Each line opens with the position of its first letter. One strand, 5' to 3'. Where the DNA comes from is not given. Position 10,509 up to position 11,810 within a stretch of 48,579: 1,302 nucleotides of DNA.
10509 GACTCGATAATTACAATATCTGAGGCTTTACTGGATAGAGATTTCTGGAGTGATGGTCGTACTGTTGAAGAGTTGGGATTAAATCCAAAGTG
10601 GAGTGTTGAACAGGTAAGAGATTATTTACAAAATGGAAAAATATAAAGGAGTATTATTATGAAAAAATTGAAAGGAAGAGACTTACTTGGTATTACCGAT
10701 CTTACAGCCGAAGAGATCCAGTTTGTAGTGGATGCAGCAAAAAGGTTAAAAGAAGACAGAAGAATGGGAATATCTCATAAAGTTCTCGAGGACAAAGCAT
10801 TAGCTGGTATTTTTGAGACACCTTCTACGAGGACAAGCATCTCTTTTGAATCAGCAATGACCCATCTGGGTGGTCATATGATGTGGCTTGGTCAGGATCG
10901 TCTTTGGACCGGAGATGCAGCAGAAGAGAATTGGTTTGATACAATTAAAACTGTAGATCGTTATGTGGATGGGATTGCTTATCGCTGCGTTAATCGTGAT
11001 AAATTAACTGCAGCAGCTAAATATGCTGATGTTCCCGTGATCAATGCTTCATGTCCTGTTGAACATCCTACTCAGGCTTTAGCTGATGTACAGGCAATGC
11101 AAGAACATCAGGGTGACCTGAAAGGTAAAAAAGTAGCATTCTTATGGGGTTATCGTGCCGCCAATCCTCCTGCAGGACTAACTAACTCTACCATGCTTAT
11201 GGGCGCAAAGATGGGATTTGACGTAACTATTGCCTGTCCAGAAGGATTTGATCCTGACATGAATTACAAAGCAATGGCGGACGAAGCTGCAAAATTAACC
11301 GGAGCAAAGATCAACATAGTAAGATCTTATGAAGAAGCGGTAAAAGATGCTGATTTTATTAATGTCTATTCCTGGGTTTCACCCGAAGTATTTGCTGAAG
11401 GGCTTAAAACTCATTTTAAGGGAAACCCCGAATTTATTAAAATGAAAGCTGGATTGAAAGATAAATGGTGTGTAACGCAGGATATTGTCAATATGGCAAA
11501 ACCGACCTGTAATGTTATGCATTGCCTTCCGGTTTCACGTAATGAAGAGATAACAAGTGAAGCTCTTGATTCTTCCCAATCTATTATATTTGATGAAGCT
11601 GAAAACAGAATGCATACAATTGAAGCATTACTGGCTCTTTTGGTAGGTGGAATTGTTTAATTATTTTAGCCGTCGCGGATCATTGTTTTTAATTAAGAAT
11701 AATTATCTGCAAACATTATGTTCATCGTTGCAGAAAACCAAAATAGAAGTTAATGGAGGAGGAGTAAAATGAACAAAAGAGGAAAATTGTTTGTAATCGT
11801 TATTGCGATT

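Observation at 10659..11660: Transcarbamylase with non-canonical carbamoyl-phosphate and second-substrate motifs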

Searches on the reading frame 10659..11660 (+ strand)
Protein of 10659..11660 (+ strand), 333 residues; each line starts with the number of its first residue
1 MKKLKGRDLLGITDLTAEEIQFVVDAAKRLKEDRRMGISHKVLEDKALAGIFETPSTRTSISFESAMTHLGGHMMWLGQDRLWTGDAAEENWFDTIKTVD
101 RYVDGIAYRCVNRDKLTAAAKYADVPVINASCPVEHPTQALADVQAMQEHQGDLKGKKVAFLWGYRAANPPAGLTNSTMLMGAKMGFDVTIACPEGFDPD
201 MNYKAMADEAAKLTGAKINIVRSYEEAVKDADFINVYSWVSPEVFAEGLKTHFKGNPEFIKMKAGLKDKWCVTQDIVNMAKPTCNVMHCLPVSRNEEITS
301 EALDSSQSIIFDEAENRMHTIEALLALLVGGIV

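Call 4: search_protein_families(library=pfam, proteins=[window:10659-11660:+], max_evalue=0.01)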
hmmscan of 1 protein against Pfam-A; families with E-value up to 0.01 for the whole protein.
window:10659-11660:+ (333 aa): 2 families
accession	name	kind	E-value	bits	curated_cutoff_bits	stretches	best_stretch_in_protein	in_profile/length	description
PF02729.26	OTCace_N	-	2.4e-39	135.2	29.9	1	7-149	1-148/148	Aspartate/ornithine carbamoyltransferase, carbamoyl-P binding domain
PF00185.30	OTCace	-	5.2e-37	127.7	29.4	1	174-328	15-157/157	Aspartate/ornithine carbamoyltransferase, Asp/Orn binding domain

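Call 5: search_protein_families(library=ncbifam, proteins=[window:10659-11660:+], max_evalue=0.01)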
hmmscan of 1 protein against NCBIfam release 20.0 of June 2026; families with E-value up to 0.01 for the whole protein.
window:10659-11660:+ (333 aa): 17 families
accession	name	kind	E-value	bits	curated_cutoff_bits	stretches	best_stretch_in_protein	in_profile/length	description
TIGR00658.1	orni_carb_tr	equivalog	4.1e-81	272.5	280.85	1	7-329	1-303/304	ornithine carbamoyltransferase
NF001986.0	PRK00779.1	subfamily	1.3e-78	264.3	306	1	3-329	2-304/307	ornithine carbamoyltransferase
TIGR04384.1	putr_carbamoyl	exception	2.1e-67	227.6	500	1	10-329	3-307/330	putrescine carbamoyltransferase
NF011380.0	PRK14805.1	equivalog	3.2e-55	187.3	421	1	7-329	2-300/302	ornithine carbamoyltransferase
NF003286.0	PRK04284.1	subfamily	3.7e-55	187.3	515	1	1-326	1-327/332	ornithine carbamoyltransferase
NF003384.0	PRK04523.1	equivalog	1.3e-52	178.9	288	1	7-329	4-333/336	N-acetylornithine carbamoyltransferase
NF002470.0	PRK01713.1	equivalog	2.5e-47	161.9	545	1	3-325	4-329/334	ornithine carbamoyltransferase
NF002032.1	PRK00856.1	equivalog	1.4e-41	142.7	263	1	7-328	1-296/297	aspartate carbamoyltransferase catalytic subunit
TIGR00670.1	asp_carb_tr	equivalog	3.2e-41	141.4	236.95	1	7-329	1-303/304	aspartate carbamoyltransferase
NF009213.0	PRK12562.1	subfamily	5.6e-40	137.7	559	1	3-325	3-328/334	ornithine carbamoyltransferase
NF005538.0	PRK07200.1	equivalog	1.5e-31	109.8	453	1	2-319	17-366/396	knotted carbamoyltransferase YgeW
NF011379.0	PRK14804.1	equivalog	1.7e-30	106.2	373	1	7-325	7-305/311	ornithine carbamoyltransferase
TIGR03316.1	ygeW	equivalog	1.2e-28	100.2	500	1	3-324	15-368/391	knotted carbamoyltransferase YgeW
NF006046.0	PRK08192.1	equivalog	5.4e-22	78.5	512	1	1-330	1-318/339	aspartate carbamoyltransferase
NF008853.0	PRK11891.1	equivalog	8.7e-17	60.8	560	1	16-330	98-399/430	aspartate carbamoyltransferase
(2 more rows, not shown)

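Call 9: search_solved_structures(query=window:10659-11660:+, max_evalue=1e-10, show_alignments=2)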
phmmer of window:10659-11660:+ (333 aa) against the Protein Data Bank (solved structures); distinct sequences matched with E-value up to 1e-10: 85 (the best 60 are shown).
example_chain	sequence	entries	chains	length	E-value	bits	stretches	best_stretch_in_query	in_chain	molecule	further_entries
1pvv_A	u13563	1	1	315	4.6e-65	223.3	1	3-332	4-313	Ornithine carbamoyltransferase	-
1a1s_A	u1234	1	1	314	4.6e-65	223.3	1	3-332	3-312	ORNITHINE CARBAMOYLTRANSFERASE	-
4ep1_A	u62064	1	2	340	1.7e-49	172.2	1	3-328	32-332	Ornithine carbamoyltransferase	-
4nf2_A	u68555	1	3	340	8.1e-49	169.9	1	3-328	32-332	Ornithine carbamoyltransferase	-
1vlv_A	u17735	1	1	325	1.5e-46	162.5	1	3-326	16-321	Ornithine carbamoyltransferase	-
3gd5_A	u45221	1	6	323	3e-46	161.5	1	8-331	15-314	Ornithine carbamoyltransferase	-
4oh7_A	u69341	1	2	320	2e-45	158.8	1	10-327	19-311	Ornithine carbamoyltransferase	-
7nnf_A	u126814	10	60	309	4.1e-44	154.5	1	12-328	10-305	Ornithine carbamoyltransferase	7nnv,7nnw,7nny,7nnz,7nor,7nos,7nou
2i6u_A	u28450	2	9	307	4.2e-44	154.5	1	12-328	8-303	Ornithine carbamoyltransferase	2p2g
3upd_A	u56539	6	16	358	4.9e-43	151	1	4-330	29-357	Ornithine carbamoyltransferase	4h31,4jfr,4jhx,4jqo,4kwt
7xjt_A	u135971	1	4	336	1.1e-42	149.8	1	4-331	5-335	Ornithine carbamoyltransferases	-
4a8t_A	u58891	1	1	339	8e-41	143.7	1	7-329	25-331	PUTRESCINE CARBAMOYLTRANSFERASE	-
3txx_A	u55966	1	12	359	1.1e-40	143.2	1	7-329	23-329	Putrescine carbamoyltransferase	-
4a8h_A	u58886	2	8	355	1.2e-40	143.1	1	7-329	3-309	PUTRESCINE CARBAMOYLTRANSFERASE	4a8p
1ort_A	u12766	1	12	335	2.2e-40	142.2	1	5-327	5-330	ORNITHINE TRANSCARBAMOYLASE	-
3kzc_A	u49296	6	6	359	2.4e-31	112.5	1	35-330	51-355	N-acetylornithine carbamoyltransferase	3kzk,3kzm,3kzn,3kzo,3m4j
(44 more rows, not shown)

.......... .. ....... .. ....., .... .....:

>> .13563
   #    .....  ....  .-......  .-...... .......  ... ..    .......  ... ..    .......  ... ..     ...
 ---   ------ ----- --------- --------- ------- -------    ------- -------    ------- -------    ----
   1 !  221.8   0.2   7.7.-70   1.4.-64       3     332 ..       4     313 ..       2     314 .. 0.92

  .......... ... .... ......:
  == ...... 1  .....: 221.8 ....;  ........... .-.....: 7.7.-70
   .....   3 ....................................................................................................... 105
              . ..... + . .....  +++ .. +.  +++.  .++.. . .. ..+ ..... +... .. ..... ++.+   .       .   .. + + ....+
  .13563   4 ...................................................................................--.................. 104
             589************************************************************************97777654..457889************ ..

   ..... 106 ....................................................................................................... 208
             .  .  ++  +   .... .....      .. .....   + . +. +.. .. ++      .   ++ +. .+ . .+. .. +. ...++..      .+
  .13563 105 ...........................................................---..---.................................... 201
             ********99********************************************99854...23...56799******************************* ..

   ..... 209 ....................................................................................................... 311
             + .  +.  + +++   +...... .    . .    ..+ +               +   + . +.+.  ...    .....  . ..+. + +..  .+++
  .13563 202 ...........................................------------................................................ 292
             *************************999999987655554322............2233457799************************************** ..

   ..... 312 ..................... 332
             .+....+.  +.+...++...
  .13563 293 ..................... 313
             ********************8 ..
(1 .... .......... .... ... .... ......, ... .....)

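Call 10: find_homologous_proteins(query=window:10659-11660:+, max_evalue=1e-20)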
Query window:10659-11660:+ (333 aa): 4256 proteins with E <= 1e-20 among 8000 candidates; the best 120 are listed.
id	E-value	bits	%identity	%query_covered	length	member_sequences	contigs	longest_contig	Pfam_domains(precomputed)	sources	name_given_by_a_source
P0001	1.3e-208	710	93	100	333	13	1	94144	PF00185.31,PF02729.27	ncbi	-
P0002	1.1e-199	681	88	100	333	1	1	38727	PF00185.31,PF02729.27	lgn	-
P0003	1.4e-193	661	87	97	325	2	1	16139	PF00185.31,PF02729.27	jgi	-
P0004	1.3e-173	595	77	100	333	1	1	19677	PF00185.31,PF02729.27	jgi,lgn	jgi:ornithine carbamoyltransferase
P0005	2.4e-173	594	77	100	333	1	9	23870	PF00185.31,PF02729.27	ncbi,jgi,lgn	-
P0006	3.3e-173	594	76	100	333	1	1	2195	PF00185.31,PF02729.27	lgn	-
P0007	9.9e-172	589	76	100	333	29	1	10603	PF00185.31,PF02729.27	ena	-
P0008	3.9e-171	587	75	100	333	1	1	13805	PF00185.31,PF02729.27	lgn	-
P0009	4.0e-171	587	76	100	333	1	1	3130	PF00185.31,PF02729.27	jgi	-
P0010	1.9e-169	581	75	99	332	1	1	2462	PF00185.31,PF02729.27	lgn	-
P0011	2.6e-168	577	76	99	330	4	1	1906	PF00185.31,PF02729.27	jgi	jgi:ornithine carbamoyltransferase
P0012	2.2e-163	561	73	100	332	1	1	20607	PF00185.31,PF02729.27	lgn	-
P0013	7.2e-155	533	70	100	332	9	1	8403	PF00185.31,PF02729.27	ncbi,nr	ncbi:MAG: ornithine carbamoyltransferase [Thermoanaerobacterales bacterium]|nr:ornithine carbamoyltr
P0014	7.6e-154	530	67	99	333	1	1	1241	PF00185.31,PF02729.27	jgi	jgi:ornithine carbamoyltransferase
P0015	1.7e-153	529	68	99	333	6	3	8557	PF00185.31,PF02729.27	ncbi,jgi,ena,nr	ncbi:MAG: ornithine carbamoyltransferase [Spirochaetes bacterium]|nr:MAG: ornithine carbamoyltransfe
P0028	6.1e-150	517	66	99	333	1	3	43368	PF00185.31,PF02729.27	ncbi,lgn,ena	-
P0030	2.7e-149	515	67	99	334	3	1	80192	PF00185.31,PF02729.27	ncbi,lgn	-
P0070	1.5e-145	503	64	99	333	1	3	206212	PF00185.31,PF02729.27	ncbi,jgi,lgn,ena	jgi:ornithine carbamoyltransferase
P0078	6.0e-145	501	64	99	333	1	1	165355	PF00185.31,PF02729.27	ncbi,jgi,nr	ncbi:MAG: ornithine carbamoyltransferase [Spirochaetales bacterium]|jgi:ornithine carbamoyltransfera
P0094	4.5e-143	495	64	99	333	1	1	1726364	PF00185.31,PF02729.27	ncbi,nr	ncbi:MAG: ornithine carbamoyltransferase [Candidatus Bipolaricaulota bacterium]|nr:MAG: ornithine ca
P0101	1.9e-142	492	63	99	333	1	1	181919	PF00185.31,PF02729.27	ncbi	-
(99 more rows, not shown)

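Call 14: find_encoding_contigs(protein=P0094, flank=10000, max_places=2)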
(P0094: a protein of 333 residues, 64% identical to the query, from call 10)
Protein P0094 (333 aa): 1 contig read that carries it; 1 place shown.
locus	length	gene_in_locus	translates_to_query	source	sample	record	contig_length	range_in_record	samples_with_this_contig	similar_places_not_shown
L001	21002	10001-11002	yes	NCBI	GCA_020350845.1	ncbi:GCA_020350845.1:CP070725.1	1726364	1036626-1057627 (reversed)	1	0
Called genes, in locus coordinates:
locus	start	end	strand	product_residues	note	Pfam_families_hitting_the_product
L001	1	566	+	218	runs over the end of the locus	PF00702:Hydrolase, PF12710:HAD, PF13419:HAD_2, PF13242:Hydrolase_like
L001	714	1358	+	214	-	PF13489:Methyltransf_23, PF02353:CMAS, PF13847:Methyltransf_31, PF08241:Methyltransf_11, PF08242:Methyltransf_12, PF13649:Methyltransf_25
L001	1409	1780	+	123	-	PF00583:Acetyltransf_1, PF13673:Acetyltransf_10, PF13508:Acetyltransf_7, PF08445:FR47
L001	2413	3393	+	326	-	-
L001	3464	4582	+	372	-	PF12704:MacB_PCD, PF02687:FtsX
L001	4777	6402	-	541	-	-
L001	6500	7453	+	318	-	PF01583:APS_kinase, PF13671:AAA_33 (faint), PF14306:PUA_2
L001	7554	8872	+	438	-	PF02538:Hydantoinase_B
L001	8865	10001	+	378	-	PF01210:NAD_Gly3P_dh_N, PF02317:Octopine_DH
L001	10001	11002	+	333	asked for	PF02729:OTCace_N, PF00185:OTCace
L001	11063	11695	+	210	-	PF02607:B12-binding_2, PF02310:B12-binding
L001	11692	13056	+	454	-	PF05369:MtmB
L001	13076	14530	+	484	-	PF06253:MTTB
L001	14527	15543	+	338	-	PF02423:OCD_Mu_crystall, PF01488:Shikimate_DH (faint)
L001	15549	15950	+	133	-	PF13237:Fer4_10 (faint), PF14697:Fer4_21 (faint), PF13247:Fer4_11, PF13187:Fer4_9 (weak), PF25160:LdpA_Fe-S-bd, PF12797:Fer4_2, PF12837:Fer4_6 (weak), PF00037:Fer4, +1 more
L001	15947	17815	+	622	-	PF02730:AFOR_N, PF01314:AFOR_C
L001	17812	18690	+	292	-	PF00941:FAD_binding_5, PF03450:CO_deh_flav_C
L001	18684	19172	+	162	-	PF00111:Fer2 (weak), PF01799:Fer2_2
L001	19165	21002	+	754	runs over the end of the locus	PF01315:Ald_Xan_dh_C, PF02738:MoCoBD_1, PF20256:MoCoBD_2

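Call 15: find_encoding_contigs(protein=P0070, flank=10000, max_places=2)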
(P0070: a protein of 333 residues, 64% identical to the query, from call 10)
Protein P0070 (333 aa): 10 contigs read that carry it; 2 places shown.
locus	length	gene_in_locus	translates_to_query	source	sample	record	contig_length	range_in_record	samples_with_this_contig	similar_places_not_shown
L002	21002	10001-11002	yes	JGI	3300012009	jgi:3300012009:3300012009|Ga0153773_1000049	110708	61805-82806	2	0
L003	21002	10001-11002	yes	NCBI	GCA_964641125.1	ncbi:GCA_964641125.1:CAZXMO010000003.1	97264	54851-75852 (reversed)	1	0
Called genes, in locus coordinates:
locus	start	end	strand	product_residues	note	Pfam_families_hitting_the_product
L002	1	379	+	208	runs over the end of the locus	-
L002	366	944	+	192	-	-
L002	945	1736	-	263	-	PF02625:XdhC_CoxI, PF13478:XdhC_C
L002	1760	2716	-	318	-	PF00696:AA_kinase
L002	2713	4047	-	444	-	PF00202:Aminotran_3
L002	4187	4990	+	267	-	PF00392:GntR, PF07729:FCD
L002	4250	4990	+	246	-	PF00392:GntR, PF07729:FCD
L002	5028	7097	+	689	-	PF05378:Hydant_A_N, PF01968:Hydantoinase_A, PF19278:Hydant_A_C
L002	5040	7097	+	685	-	PF05378:Hydant_A_N, PF01968:Hydantoinase_A, PF19278:Hydant_A_C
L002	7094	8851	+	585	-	PF02538:Hydantoinase_B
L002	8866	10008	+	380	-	PF01210:NAD_Gly3P_dh_N, PF03807:F420_oxidored (weak), PF02317:Octopine_DH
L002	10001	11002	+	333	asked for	PF02729:OTCace_N, PF00185:OTCace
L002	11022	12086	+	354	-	PF07355:GRDB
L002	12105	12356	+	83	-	-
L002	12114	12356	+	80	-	-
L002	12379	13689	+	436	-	PF09338:Gly_reductase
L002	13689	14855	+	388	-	PF00890:FAD_binding_2 (weak), PF01266:DAO (weak), PF07992:Pyr_redox_2, PF12831:FAD_oxidored (weak), PF13450:NAD_binding_8 (weak), PF13738:Pyr_redox_3, PF00070:Pyr_redox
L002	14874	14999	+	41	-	PF04723:GRDA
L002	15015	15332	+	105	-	PF04723:GRDA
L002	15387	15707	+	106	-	PF00085:Thioredoxin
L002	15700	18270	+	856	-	PF19364:DUF5940, PF02504:FA_synthesis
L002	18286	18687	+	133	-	PF13237:Fer4_10 (weak), PF13247:Fer4_11, PF12838:Fer4_7 (weak), PF13187:Fer4_9 (weak), PF25160:LdpA_Fe-S-bd, PF00037:Fer4, PF12797:Fer4_2 (weak), PF12837:Fer4_6 (weak), +5 more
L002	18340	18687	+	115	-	PF12838:Fer4_7 (weak), PF13187:Fer4_9 (weak), PF13237:Fer4_10 (weak), PF13247:Fer4_11, PF25160:LdpA_Fe-S-bd, PF12797:Fer4_2 (weak), PF00037:Fer4, PF12837:Fer4_6 (weak), +3 more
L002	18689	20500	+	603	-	PF02730:AFOR_N, PF01314:AFOR_C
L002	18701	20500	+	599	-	PF02730:AFOR_N, PF01314:AFOR_C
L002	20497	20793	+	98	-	-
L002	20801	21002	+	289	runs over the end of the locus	PF00941:FAD_binding_5, PF03450:CO_deh_flav_C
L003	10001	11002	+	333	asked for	PF02729:OTCace_N, PF00185:OTCace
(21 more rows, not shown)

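Call 16: find_encoding_contigs(protein=P0013, flank=10000, max_places=2)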
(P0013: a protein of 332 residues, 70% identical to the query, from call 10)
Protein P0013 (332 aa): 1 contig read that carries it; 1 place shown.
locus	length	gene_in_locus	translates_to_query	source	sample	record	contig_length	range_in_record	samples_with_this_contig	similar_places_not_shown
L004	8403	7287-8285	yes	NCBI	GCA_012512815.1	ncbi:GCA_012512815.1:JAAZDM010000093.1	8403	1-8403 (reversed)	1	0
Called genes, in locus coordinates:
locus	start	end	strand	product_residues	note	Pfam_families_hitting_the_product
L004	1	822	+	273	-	PF12797:Fer4_2 (faint), PF02775:TPP_enzyme_C, PF13237:Fer4_10 (weak), PF00037:Fer4 (faint), PF12838:Fer4_7 (weak), PF14697:Fer4_21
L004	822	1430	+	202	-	PF01558:POR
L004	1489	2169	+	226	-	PF13549:ATP-grasp_5, PF08442:ATP-grasp_2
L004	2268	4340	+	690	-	PF05378:Hydant_A_N, PF01968:Hydantoinase_A, PF19278:Hydant_A_C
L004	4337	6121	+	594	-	PF02538:Hydantoinase_B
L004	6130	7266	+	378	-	PF01210:NAD_Gly3P_dh_N (weak), PF03807:F420_oxidored (weak), PF02317:Octopine_DH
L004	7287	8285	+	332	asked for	PF02729:OTCace_N, PF00185:OTCace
